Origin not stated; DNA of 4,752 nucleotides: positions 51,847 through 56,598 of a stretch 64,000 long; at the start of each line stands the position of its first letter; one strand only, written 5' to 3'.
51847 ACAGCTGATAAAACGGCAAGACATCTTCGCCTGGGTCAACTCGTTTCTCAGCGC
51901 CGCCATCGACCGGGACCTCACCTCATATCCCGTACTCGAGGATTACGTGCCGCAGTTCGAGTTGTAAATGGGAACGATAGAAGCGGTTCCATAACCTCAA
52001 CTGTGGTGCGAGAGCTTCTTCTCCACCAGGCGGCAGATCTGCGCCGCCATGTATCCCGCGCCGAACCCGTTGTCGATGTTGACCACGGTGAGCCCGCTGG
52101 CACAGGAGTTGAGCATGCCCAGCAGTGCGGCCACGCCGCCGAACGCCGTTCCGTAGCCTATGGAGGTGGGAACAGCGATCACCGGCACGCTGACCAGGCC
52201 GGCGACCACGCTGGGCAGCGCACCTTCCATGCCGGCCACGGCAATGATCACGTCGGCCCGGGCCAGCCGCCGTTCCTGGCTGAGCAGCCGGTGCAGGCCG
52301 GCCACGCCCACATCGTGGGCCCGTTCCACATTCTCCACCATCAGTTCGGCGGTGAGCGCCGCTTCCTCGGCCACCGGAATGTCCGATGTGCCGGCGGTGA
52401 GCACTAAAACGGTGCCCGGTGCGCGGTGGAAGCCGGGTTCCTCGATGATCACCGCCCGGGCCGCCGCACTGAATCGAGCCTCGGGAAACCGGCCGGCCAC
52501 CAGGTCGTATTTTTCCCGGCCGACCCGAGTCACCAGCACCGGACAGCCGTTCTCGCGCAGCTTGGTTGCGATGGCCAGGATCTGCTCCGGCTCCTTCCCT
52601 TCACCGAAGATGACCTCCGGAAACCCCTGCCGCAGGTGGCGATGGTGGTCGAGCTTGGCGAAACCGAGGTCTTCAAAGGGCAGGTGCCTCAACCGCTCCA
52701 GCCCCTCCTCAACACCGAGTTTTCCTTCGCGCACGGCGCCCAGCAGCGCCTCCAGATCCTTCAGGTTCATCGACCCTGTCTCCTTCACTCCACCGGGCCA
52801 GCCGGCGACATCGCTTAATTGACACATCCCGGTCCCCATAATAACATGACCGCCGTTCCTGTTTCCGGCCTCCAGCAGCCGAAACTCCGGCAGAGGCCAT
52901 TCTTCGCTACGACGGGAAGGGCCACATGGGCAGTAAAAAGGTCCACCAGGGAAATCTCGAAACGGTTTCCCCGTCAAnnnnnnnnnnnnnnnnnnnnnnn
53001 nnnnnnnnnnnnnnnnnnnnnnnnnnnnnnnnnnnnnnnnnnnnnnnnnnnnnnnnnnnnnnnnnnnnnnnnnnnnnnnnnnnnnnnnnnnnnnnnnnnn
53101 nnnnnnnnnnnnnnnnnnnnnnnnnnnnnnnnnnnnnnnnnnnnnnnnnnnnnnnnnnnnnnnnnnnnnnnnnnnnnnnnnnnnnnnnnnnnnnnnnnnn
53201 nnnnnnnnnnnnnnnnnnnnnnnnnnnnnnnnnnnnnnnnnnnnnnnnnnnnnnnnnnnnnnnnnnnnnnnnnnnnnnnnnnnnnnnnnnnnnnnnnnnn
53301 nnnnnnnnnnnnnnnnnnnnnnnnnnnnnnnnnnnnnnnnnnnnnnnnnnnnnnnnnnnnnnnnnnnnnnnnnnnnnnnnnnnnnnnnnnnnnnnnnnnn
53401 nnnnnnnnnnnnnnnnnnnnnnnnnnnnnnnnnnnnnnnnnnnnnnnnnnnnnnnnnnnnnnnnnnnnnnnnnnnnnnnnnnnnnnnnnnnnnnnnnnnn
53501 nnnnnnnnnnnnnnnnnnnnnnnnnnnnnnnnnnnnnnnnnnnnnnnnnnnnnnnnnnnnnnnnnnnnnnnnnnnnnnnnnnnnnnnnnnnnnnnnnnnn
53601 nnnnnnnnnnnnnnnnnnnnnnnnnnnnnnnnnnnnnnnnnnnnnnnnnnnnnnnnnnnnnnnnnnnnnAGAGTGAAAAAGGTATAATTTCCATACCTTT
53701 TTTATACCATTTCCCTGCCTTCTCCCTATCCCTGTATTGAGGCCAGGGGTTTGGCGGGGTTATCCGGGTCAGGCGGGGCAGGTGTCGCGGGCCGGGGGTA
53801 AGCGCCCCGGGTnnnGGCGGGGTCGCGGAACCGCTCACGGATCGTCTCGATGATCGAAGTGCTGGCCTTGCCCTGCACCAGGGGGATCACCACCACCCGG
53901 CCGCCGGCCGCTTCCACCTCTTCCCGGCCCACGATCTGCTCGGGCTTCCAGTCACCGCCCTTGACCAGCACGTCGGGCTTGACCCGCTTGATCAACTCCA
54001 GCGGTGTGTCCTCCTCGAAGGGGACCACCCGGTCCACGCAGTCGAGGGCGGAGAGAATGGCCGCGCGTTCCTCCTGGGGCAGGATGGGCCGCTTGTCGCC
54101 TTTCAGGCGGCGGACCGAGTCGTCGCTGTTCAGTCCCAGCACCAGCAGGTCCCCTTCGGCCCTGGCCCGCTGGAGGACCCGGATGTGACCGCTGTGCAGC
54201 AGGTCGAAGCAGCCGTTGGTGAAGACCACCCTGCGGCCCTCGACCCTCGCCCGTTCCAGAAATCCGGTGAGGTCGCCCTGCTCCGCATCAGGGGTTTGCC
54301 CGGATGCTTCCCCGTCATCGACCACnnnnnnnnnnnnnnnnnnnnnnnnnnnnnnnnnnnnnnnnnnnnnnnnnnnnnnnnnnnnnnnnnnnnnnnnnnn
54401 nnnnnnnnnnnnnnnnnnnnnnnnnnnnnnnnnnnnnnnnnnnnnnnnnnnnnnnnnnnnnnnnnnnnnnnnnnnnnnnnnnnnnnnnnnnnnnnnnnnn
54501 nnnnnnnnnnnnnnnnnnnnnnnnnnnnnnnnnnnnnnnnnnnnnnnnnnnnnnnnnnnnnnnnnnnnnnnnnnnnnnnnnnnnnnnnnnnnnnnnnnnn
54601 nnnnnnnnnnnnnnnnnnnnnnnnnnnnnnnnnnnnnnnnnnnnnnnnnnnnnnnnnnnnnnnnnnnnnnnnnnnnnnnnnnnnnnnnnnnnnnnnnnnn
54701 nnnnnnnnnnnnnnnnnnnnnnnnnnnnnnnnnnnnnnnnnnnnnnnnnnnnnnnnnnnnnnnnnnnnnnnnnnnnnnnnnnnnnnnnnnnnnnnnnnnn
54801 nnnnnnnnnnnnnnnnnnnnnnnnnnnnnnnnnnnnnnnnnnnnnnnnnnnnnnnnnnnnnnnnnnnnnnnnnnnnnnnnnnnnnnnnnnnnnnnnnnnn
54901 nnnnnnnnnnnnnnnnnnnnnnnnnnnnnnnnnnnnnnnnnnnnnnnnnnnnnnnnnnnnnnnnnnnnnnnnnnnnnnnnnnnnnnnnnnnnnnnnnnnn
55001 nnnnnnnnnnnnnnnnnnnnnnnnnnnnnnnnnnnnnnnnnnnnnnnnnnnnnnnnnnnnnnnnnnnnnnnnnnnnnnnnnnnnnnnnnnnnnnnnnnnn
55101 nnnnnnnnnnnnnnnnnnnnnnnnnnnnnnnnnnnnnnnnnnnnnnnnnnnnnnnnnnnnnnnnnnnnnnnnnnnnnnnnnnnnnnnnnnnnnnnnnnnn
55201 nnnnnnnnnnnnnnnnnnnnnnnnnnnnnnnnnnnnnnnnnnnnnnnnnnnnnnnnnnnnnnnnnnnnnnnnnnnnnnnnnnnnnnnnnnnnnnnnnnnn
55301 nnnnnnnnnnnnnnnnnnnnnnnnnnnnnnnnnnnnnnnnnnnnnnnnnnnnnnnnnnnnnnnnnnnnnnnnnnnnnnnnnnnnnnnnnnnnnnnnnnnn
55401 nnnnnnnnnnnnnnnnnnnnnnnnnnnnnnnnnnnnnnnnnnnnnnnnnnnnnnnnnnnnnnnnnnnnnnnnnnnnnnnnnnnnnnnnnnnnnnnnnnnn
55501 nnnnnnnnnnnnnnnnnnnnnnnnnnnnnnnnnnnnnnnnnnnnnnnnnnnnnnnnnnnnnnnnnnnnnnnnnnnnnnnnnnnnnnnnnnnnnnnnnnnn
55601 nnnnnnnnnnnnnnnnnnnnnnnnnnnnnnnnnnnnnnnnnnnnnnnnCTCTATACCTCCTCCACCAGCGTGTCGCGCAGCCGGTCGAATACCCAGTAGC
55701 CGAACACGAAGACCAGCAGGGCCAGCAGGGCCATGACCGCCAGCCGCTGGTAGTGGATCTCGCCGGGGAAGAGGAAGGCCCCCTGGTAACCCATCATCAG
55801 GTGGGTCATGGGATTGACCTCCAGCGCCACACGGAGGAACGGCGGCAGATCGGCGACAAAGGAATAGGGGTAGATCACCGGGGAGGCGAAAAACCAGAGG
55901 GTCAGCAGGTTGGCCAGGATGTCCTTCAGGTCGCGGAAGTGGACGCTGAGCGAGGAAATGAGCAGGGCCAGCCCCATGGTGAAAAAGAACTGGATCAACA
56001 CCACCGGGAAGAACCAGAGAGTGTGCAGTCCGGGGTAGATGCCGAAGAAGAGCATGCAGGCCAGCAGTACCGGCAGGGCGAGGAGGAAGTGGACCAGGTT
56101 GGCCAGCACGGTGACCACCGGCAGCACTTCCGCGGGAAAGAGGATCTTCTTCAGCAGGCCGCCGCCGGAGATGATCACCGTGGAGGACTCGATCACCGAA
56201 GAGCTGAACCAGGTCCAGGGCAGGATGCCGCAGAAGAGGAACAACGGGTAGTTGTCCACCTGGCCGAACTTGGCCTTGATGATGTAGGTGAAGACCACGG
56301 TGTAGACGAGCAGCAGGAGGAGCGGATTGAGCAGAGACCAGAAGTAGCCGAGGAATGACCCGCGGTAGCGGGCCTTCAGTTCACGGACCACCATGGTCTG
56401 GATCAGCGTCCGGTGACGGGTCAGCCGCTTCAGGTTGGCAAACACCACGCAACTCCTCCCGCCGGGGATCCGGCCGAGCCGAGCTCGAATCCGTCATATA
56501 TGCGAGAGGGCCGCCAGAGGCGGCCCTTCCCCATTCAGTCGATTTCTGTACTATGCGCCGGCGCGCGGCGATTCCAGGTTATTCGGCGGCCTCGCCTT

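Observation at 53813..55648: Wzt-type ABC ATPase fused to an HldE/RfaE-domain-II-like nucleotidyltransferase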

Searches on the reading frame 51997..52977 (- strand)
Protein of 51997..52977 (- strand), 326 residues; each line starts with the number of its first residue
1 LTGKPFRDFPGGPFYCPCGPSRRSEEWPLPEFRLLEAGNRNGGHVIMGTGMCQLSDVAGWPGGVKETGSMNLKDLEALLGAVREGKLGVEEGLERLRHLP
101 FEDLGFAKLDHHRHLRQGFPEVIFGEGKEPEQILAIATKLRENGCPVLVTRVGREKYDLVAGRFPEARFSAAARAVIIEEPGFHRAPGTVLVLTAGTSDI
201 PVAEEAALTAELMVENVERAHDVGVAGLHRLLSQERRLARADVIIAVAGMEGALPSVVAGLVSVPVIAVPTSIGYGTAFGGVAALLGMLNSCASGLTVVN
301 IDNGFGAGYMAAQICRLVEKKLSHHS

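Call 3: search_protein_families(library=pfam, proteins=[window:51997-52977:-], max_evalue=0.01)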
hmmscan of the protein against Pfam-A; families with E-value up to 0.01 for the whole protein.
window:51997-52977:- (326 aa): 1 family
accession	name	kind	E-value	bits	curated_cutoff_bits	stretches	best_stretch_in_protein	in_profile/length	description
PF00731.26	AIRC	-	4.4e-19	68.9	30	1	190-323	2-135/148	AIR carboxylase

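Call 62: search_protein_families(library=ncbifam, proteins=[window:51997-52977:-], max_evalue=0.001)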
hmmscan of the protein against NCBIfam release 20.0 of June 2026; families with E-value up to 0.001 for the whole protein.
window:51997-52977:- (326 aa): 2 families
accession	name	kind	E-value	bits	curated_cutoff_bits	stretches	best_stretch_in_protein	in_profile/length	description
NF033503.1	LarB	equivalog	1.9e-88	295.6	175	1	109-316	1-208/209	nickel pincer cofactor biosynthesis protein LarB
TIGR01162.1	purE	equivalog_domain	2.8e-11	43.1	149.6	1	190-322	1-133/156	5-(carboxyamino)imidazole ribonucleotide mutase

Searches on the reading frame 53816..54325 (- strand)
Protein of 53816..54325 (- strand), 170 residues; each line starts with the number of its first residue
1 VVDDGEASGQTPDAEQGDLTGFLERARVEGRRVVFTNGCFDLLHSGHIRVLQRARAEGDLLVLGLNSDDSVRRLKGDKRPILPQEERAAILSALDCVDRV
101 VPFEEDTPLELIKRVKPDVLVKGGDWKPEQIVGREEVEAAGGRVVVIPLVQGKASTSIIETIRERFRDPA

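Call 19: search_protein_families(library=ncbifam, proteins=[window:53816-54325:-], max_evalue=0.01)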
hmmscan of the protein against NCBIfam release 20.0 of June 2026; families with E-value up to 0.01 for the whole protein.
seq(170 aa): 7 families
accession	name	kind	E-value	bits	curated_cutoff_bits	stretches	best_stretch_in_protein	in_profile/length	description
TIGR02199.1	rfaE_dom_II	equivalog_domain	1e-61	207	181.5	1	24-163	4-143/144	D-glycero-beta-D-manno-heptose 1-phosphate adenylyltransferase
NF008454.0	PRK11316.1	equivalog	1.5e-58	198.6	521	1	15-164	324-473/475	bifunctional D-glycero-beta-D-manno-heptose-7-phosphate kinase/D-glycero-beta-D-manno-heptose 1-phosphate adenylyltransferase HldE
TIGR00125.1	cyt_tran_rel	domain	1.4e-16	60.4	27.7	1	33-98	1-63/65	adenylyltransferase/cytidyltransferase family protein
TIGR01518.1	g3p_cytidyltrns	equivalog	1.5e-15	57.4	165.4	1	34-159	1-122/125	glycerol-3-phosphate cytidylyltransferase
NF001985.0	PRK00777.1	subfamily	3.6e-08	33.6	104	1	34-92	7-63/157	pantetheine-phosphate adenylyltransferase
NF041124.1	CoaD_Thcocales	equivalog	4.2e-06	26.8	290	1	32-91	5-63/156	phosphopantetheine adenylyltransferase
NF002250.0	PRK01170.1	subfamily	1.1e-05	25.1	489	1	34-87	3-53/322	bifunctional pantetheine-phosphate adenylyltransferase/NTP phosphatase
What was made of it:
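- On TagD/TarD glycerol-3-phosphate cytidylyltransferase: 57.4 bits against 165.4 (call 19).
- TIGR01518 (TagD) scores 57 bits against a cutoff of 165, whereas rfaE_dom_II scores 207 against 181.5 (call 19).
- Tried and rejected: TagD/CDP-glycerol reading: rejected by model scores (call 19).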

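Call 20: search_solved_structures(query=window:53816-54325:-, max_evalue=0.001, show_alignments=3)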
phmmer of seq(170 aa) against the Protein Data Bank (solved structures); distinct sequences matched with E-value up to 0.001: 12.
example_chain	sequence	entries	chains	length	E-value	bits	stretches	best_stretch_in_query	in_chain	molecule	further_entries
5x9q_A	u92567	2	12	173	3.9e-36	127.2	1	32-165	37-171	Putative cytidylyltransferase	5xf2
3elb_A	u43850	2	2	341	5.3e-26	94.2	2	30-159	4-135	Ethanolamine-phosphate cytidylyltransferase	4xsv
3glv_A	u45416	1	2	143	8.4e-14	54.5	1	34-154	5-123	Lipopolysaccharide core biosynthesis protein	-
5x3d_A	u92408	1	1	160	1e-13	54.3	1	31-164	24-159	Phosphoenolpyruvate phosphomutase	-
1coz_A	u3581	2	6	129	5.7e-13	51.9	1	33-162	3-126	PROTEIN (GLYCEROL-3-PHOSPHATE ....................) | glycerol-3-phosphate cytidylyltransferase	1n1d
2b7l_A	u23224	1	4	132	2.6e-12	49.7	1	34-131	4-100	glycerol-3-phosphate cytidylyltransferase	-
4zcp_A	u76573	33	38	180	4.1e-07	32.8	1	9-120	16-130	Cholinephosphate cytidylyltransferase | Choline-phosphate cytidylyltransferase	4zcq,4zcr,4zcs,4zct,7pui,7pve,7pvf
9hsg_A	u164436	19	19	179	4.3e-07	32.7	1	9-120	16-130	choline-phosphate cytidylyltransferase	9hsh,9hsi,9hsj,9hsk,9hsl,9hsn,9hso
9hsm_A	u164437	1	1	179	4.3e-07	32.7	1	9-120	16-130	choline-phosphate cytidylyltransferase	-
3hl4_A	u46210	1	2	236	0.00043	23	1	34-101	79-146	Choline-phosphate cytidylyltransferase A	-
4mvc_A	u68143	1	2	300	0.00068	22.3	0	34-101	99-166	Choline-phosphate cytidylyltransferase A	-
4mvd_B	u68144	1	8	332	0.00072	22.2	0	34-101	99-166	Choline-phosphate cytidylyltransferase A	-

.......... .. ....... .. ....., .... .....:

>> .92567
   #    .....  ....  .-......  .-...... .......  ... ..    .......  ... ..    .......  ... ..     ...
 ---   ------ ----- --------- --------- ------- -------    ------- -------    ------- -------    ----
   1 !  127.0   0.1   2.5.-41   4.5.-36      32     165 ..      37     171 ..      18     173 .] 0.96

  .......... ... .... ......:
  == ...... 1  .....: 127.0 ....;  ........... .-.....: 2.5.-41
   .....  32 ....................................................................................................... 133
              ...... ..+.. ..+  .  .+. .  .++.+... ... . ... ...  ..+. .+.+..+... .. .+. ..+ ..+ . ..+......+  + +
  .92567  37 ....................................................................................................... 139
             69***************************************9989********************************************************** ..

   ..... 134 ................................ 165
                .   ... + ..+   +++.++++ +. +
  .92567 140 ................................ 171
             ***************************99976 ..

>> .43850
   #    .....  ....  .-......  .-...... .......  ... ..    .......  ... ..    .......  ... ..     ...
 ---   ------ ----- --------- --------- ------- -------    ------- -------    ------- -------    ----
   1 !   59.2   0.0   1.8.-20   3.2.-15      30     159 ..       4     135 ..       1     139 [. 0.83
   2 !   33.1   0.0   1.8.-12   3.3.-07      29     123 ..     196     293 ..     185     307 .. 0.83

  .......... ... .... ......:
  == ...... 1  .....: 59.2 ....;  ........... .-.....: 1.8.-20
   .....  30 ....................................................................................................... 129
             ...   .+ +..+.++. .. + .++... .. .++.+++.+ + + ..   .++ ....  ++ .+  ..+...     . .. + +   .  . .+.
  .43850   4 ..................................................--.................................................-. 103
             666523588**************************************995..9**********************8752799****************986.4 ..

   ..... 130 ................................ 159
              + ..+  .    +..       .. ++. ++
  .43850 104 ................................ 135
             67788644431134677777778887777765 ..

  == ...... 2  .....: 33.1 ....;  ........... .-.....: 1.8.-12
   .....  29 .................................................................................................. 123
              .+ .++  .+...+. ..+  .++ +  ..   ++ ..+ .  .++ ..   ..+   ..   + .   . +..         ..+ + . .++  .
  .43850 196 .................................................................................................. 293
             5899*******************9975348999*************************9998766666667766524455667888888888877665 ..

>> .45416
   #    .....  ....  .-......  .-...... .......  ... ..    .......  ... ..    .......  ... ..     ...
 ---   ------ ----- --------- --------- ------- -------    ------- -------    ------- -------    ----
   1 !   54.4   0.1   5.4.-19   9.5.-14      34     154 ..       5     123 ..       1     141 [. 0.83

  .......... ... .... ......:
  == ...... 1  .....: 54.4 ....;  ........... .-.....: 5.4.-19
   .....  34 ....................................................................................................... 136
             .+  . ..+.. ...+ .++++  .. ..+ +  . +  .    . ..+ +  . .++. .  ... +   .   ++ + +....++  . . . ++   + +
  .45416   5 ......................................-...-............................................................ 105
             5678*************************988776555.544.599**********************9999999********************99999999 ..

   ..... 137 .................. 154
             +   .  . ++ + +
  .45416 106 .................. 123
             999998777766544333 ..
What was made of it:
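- TagD shares the fold and the HxGH motif (calls 19, 20).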

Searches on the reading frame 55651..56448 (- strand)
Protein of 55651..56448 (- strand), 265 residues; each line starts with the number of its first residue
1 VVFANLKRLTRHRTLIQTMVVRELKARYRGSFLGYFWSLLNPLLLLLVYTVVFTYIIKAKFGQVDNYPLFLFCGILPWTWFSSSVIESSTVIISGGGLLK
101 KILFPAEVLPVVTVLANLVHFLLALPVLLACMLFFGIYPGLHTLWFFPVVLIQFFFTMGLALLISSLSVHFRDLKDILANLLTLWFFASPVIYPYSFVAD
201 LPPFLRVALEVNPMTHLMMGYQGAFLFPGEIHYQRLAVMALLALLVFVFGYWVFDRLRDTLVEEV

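Call 3: search_protein_families(library=pfam, proteins=[window:55651-56448:-], max_evalue=0.01)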
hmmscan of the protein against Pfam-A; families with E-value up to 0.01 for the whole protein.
window:55651-56448:- (265 aa): 2 families
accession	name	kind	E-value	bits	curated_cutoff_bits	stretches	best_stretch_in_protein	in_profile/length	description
PF01061.29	ABC2_membrane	-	2.7e-20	73.2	26.9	1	15-225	2-210/211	ABC-2 type transporter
PF12698.13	ABC2_membrane_3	-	0.0092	15.5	31.6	0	45-251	138-346/347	ABC-2 family transporter protein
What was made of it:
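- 55651..56448 (-): wzm: ABC-2 type permease partner (265 aa); its stop lies 2 nt before the fusion's ATG. PF01061 at 2.7e-20 (call 3).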

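Call 4: search_protein_families(library=ncbifam, proteins=[window:55651-56448:-], max_evalue=0.01)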
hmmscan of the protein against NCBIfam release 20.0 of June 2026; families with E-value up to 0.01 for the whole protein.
window:55651-56448:- (265 aa): 2 families
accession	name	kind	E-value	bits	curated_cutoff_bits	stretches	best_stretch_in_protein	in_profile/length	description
NF050109.1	galactan_ABC_perm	equivalog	1.9e-16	60.4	380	1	3-226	11-234/272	galactan export ABC transporter permease subunit Wzm/RfbD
NF050053.1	CapPschTportKpsM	equivalog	1.9e-13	51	300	1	15-253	4-246/257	capsule polysaccharide transporter KpsM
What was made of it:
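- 55651..56448 (-): Weak matches to galactan Wzm and to KpsM (call 4).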
